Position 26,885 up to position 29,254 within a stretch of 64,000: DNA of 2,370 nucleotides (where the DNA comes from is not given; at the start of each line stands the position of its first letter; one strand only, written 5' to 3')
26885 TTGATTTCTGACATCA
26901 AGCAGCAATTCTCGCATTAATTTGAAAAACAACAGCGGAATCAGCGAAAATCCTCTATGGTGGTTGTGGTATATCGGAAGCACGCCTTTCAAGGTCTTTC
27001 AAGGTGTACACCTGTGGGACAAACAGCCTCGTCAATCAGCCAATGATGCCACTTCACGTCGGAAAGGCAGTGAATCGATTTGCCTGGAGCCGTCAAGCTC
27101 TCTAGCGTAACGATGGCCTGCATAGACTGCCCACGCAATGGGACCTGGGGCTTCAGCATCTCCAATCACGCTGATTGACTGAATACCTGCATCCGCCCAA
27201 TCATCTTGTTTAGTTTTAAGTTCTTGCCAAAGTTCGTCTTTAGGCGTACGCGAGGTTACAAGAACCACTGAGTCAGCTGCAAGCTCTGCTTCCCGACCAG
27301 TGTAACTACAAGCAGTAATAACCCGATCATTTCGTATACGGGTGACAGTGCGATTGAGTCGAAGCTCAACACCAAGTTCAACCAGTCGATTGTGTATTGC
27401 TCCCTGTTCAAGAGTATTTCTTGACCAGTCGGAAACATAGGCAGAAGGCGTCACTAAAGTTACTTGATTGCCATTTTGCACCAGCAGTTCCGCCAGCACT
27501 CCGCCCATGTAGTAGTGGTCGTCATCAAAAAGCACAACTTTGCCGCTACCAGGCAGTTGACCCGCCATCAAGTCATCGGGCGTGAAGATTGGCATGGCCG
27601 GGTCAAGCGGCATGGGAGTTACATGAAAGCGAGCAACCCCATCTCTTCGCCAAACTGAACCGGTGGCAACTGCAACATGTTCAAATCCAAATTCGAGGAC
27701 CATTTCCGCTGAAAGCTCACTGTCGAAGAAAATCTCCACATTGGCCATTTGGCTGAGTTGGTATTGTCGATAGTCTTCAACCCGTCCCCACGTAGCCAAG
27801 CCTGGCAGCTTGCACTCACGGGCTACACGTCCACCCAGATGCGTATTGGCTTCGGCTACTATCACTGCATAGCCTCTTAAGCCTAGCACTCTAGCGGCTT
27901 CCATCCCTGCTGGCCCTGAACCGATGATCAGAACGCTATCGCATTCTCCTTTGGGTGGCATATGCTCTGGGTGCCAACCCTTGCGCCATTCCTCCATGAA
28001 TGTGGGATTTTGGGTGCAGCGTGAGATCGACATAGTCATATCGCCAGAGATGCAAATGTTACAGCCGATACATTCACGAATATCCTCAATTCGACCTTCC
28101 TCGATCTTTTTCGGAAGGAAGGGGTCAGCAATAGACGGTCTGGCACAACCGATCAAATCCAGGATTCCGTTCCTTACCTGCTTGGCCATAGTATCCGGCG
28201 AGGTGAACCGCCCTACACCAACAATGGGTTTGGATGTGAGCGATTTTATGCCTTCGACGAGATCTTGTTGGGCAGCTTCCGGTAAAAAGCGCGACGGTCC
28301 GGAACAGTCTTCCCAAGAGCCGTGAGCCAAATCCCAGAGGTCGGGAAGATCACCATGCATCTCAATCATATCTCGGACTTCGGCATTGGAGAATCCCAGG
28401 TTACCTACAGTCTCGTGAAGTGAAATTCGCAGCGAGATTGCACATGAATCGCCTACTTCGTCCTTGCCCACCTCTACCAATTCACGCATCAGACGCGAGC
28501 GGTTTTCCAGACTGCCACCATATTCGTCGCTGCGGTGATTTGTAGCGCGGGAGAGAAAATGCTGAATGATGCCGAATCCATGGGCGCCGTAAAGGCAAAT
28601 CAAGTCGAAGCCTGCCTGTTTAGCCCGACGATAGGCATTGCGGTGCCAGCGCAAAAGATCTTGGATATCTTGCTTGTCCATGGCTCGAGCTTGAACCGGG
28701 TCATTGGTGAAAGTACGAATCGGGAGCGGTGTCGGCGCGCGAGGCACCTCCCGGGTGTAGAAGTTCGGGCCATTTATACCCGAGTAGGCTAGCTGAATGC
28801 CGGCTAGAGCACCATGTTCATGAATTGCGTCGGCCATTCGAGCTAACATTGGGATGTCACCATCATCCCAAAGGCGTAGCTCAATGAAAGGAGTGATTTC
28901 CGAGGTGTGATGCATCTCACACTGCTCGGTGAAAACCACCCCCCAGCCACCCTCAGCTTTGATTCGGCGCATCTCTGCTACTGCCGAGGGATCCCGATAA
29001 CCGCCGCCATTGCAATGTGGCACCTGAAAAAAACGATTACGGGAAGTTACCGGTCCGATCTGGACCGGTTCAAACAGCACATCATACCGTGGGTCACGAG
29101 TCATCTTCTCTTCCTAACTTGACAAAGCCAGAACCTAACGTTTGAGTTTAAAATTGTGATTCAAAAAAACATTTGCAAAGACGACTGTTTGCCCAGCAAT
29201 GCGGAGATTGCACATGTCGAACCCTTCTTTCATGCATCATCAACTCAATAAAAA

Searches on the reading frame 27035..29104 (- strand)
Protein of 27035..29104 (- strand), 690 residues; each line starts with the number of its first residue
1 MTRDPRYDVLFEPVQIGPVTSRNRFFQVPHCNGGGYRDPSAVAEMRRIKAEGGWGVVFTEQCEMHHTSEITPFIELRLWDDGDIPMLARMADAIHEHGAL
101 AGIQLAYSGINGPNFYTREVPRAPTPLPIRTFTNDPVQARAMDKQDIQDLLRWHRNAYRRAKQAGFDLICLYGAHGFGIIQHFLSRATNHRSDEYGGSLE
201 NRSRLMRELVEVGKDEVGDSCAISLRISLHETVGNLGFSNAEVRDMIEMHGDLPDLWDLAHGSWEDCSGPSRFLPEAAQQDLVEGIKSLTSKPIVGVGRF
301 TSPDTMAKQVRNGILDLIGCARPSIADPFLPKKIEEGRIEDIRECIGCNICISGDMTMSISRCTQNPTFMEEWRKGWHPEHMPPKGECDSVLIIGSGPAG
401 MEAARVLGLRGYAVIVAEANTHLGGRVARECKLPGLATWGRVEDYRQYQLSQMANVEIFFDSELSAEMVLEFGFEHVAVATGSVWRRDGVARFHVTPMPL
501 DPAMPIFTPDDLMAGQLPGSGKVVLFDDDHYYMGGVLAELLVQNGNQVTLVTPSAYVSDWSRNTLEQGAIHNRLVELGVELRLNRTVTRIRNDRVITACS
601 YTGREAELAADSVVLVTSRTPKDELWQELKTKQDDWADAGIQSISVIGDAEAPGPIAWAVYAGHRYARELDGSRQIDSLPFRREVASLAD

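Call 6: search_solved_structures(query=window:27035-29104:-, max_evalue=1e-100, show_alignments=5)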
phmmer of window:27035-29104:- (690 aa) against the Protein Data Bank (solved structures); distinct sequences matched with E-value up to 1e-100: 5.
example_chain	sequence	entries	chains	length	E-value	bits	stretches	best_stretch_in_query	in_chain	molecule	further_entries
6de6_A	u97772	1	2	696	0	1162.2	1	3-688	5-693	Histamine dehydrogenase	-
3k30_A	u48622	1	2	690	3.3e-262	874.8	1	6-689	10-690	Histamine dehydrogenase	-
6l6j_A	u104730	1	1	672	3.7e-199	666.4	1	3-666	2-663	Oxidored_FMN domain-containing protein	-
1djn_A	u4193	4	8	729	1.9e-159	535.2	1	3-686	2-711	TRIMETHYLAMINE DEHYDROGENASE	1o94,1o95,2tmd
1djq_A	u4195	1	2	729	3.3e-158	531.1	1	3-686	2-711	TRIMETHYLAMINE DEHYDROGENASE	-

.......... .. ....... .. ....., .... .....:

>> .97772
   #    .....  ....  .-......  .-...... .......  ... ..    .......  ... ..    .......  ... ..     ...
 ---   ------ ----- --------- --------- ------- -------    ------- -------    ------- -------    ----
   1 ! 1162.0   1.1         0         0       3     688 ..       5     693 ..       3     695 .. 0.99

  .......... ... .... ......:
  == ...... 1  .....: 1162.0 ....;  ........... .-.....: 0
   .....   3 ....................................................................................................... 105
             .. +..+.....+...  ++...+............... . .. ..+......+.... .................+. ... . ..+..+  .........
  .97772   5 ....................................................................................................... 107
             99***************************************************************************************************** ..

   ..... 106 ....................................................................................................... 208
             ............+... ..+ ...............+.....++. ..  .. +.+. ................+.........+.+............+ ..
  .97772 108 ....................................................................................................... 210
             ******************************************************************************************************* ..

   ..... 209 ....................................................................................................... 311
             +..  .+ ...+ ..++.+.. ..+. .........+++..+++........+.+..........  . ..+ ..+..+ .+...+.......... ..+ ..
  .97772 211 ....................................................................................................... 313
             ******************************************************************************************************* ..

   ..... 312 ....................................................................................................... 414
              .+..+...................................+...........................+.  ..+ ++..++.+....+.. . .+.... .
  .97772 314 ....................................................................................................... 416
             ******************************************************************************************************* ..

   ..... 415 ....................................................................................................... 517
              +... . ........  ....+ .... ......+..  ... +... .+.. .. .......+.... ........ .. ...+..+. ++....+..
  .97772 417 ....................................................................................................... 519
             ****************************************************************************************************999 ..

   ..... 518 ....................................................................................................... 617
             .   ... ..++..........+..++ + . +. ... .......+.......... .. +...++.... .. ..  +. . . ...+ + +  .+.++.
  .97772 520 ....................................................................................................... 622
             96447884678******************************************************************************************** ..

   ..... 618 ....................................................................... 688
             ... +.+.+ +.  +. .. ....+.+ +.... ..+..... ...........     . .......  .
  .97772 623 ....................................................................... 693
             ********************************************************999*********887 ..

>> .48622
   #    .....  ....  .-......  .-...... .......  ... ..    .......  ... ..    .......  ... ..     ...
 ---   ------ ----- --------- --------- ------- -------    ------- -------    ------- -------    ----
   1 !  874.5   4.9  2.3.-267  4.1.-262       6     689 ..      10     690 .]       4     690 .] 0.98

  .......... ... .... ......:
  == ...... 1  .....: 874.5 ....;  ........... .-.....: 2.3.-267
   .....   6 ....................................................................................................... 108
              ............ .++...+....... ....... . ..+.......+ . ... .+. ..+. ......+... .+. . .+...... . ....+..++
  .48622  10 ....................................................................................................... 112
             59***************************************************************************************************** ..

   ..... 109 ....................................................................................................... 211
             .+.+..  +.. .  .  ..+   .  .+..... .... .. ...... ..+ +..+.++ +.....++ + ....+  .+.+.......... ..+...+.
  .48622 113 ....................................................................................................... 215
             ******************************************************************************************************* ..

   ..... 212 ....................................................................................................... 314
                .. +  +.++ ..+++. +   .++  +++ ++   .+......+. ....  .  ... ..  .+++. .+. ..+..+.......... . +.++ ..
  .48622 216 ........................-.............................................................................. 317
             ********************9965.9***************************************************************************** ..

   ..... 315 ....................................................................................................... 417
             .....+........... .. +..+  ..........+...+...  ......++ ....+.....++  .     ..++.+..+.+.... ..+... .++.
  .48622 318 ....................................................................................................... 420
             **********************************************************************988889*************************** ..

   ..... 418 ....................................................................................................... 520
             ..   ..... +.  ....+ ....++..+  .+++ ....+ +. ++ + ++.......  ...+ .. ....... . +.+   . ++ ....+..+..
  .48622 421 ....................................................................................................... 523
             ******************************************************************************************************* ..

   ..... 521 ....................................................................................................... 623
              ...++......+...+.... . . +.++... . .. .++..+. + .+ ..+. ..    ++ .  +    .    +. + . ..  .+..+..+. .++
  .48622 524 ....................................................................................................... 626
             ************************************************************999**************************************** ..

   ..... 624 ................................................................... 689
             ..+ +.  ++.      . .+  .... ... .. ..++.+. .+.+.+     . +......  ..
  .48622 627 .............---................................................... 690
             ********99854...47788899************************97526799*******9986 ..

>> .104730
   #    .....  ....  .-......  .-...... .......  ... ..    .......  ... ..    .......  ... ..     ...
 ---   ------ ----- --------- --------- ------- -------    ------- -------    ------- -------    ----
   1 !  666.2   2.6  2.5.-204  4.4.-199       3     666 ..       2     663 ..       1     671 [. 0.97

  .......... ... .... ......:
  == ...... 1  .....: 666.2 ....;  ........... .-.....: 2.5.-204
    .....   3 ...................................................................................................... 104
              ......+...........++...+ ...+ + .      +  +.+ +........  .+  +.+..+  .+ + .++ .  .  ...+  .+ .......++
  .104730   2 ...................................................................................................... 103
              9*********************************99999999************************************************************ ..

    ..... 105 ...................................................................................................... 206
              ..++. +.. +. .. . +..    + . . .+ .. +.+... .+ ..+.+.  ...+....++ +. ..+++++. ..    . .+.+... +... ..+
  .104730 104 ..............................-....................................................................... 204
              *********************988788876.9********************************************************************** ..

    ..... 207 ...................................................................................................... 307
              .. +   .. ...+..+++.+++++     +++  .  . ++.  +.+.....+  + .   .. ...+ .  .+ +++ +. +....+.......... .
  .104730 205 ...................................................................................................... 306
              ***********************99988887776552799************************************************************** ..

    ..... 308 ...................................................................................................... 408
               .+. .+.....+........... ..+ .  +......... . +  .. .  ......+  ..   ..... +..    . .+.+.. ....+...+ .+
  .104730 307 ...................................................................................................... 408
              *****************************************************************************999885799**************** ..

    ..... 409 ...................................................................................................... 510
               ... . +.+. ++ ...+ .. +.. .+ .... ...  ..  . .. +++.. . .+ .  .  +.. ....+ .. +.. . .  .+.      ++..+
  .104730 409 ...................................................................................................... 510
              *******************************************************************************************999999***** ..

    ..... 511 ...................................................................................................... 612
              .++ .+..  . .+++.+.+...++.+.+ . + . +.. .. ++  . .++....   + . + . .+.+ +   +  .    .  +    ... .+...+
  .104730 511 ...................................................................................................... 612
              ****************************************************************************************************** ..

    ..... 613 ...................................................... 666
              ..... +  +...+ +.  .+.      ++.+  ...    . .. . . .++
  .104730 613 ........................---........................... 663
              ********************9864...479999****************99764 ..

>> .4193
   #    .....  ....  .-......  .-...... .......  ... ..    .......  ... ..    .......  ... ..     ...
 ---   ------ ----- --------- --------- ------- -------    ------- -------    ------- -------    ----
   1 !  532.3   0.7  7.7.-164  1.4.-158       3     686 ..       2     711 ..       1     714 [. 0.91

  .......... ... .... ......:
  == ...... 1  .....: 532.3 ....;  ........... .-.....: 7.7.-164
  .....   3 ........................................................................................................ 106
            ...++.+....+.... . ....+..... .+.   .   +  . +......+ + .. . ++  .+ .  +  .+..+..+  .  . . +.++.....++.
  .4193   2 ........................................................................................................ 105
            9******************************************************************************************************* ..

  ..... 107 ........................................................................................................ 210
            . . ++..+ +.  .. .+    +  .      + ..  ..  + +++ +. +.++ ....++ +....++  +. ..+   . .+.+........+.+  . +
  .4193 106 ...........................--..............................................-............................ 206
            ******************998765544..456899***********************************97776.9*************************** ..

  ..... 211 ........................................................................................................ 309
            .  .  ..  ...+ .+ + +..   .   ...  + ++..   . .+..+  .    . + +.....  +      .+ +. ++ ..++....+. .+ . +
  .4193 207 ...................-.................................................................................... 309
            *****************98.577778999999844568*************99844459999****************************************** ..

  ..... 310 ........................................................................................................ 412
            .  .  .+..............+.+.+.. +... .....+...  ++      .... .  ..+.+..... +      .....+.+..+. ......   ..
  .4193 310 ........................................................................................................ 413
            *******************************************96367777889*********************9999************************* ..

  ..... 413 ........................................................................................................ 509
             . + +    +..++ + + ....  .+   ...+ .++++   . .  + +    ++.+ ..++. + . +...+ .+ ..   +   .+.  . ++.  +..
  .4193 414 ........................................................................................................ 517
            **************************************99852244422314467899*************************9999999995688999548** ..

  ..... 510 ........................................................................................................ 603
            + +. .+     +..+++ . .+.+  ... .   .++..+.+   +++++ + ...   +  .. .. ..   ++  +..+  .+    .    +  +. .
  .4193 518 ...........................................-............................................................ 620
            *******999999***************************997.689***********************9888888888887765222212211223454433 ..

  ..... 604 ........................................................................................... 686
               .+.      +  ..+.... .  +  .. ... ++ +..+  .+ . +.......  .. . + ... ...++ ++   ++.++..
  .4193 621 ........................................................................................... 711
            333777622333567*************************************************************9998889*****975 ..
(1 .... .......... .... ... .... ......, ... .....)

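Call 8: search_protein_families(library=ncbifam, proteins=[window:27035-29104:-], max_evalue=0.00001)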
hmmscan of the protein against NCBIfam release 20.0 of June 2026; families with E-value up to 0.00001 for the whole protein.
window:27035-29104:- (690 aa): 14 families
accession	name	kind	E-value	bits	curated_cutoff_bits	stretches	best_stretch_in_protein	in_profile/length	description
TIGR03997.1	mycofact_OYE_2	equivalog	4.4e-103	345.9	793.15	1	10-670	2-645/645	mycofactocin system FadH/OYE family oxidoreductase 2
NF041087.1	bile_acid_BaiCD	equivalog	6.5e-70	236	825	1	7-668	1-640/642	bile acid Fe-S flavoenzyme BaiCD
NF045599.1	bili_reduct_long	exception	1.4e-62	211.9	750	1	10-669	1-640/641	bilirubin reductase, long form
TIGR03996.1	mycofact_OYE_1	hypoth_equivalog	1.3e-53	182.5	627.9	1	46-636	41-610/633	mycofactocin system FadH/OYE family oxidoreductase 1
NF045592.1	bili_reduct_N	equivalog_domain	8.9e-43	146.8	425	1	10-364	2-361/363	bilirubin reductase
NF010047.0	PRK13523.1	equivalog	6.2e-37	127.4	431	1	10-338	5-324/339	NADPH dehydrogenase NamA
NF006101.0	PRK08255.1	equivalog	7.2e-27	93.8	1078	1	10-328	399-724/768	bifunctional salicylyl-CoA 5-hydroxylase/oxidoreductase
NF007899.0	PRK10605.1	subfamily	4.3e-25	88.7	403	1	10-335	6-338/365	N-ethylmaleimide reductase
TIGR03467.1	HpnE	equivalog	3.6e-09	36.5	283.05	0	391-428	1-38/430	hydroxysqualene dehydroxylase HpnE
TIGR01317.1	GOGAT_sm_gam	subfamily_domain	1.2e-07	30.9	447.7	1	368-488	123-243/485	glutamate synthase small subunit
NF009410.0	PRK12771.1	subfamily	7.7e-07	28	516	1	385-426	135-176/566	NAD(P)-binding protein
NF003585.0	PRK05249.1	equivalog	3.1e-06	26.1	465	0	391-454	9-72/464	Si-specific NAD(P)(+) transhydrogenase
NF005547.0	PRK07208.1-3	equivalog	3.4e-06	26.1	380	0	390-428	6-44/465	hypothetical protein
TIGR01372.1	soxA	subfamily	4.3e-06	24.8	1164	1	388-457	169-237/996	sarcosine oxidase subunit alpha family protein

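Call 58: find_homologous_proteins(query=window:27035-29104:-, max_evalue=1e-100)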
Query window:27035-29104:- (690 aa): 7999 proteins with E <= 1e-100 among 8000 candidates; the best 120 are listed.
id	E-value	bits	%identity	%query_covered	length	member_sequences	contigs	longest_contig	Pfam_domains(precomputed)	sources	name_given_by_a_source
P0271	0.0e+0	1617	100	100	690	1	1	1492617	PF00724.27,PF13450.13,PF07992.21,PF00070.34,PF22620.3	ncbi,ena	-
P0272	0.0e+0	1390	85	100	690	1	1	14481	PF00724.27,PF13450.13,PF07992.21,PF00070.34,PF22620.3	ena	-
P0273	0.0e+0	1312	79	100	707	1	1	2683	PF00724.27,PF13450.13,PF07992.21,PF00070.34,PF22620.3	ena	-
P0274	0.0e+0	1312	80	100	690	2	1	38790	PF01266.31,PF00724.27,PF13450.13,PF07992.21,PF00070.34,PF22620.3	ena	-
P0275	0.0e+0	1311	80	100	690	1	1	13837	PF01266.31,PF00724.27,PF13450.13,PF07992.21,PF00070.34,PF22620.3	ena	-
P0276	0.0e+0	1311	79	100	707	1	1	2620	PF00724.27,PF13450.13,PF07992.21,PF00070.34,PF22620.3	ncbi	-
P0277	0.0e+0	1310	79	100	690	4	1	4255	PF00724.27,PF13450.13,PF07992.21,PF00070.34,PF22620.3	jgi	jgi:dimethylamine/trimethylamine dehydrogenase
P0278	0.0e+0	1309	79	100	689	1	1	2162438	PF00724.27,PF13450.13,PF07992.21,PF00070.34,PF22620.3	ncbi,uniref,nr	ncbi:NADH:flavin oxidoreductase [Labrys sp. KNU-23]|uniref:oxidoreductase n=1 Tax=Labrys sp. KNU-23 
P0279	0.0e+0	1309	79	100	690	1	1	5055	PF00724.27,PF13450.13,PF07992.21,PF00070.34,PF22620.3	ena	-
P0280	0.0e+0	1308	80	100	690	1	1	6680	PF01266.31,PF00724.27,PF13450.13,PF07992.21,PF00070.34,PF22620.3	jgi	-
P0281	0.0e+0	1308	78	100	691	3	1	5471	PF01266.31,PF00724.27,PF13450.13,PF07992.21,PF00070.34,PF22620.3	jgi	-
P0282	0.0e+0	1308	80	100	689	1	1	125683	PF00724.27,PF13450.13,PF07992.21,PF00070.34,PF22620.3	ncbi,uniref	ncbi:NAD(P)-binding protein [Labrys sp. (in: a-proteobacteria)]|uniref:oxidoreductase n=1 Tax=Labrys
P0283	0.0e+0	1307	79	100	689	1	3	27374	PF00724.27,PF13450.13,PF07992.21,PF00070.34,PF22620.3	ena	-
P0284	0.0e+0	1307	79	100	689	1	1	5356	PF00724.27,PF13450.13,PF07992.21,PF00070.34,PF22620.3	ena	-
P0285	0.0e+0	1307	80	100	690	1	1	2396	PF01266.31,PF00724.27,PF13450.13,PF07992.21,PF00070.34,PF22620.3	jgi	-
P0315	0.0e+0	1284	77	100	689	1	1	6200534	PF01266.31,PF00724.27,PF13450.13,PF07992.21,PF00070.34,PF22620.3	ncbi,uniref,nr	ncbi:NADH:flavin oxidoreductase [Mesorhizobium australicum WSM2073]|uniref:NADH:flavin oxidoreductas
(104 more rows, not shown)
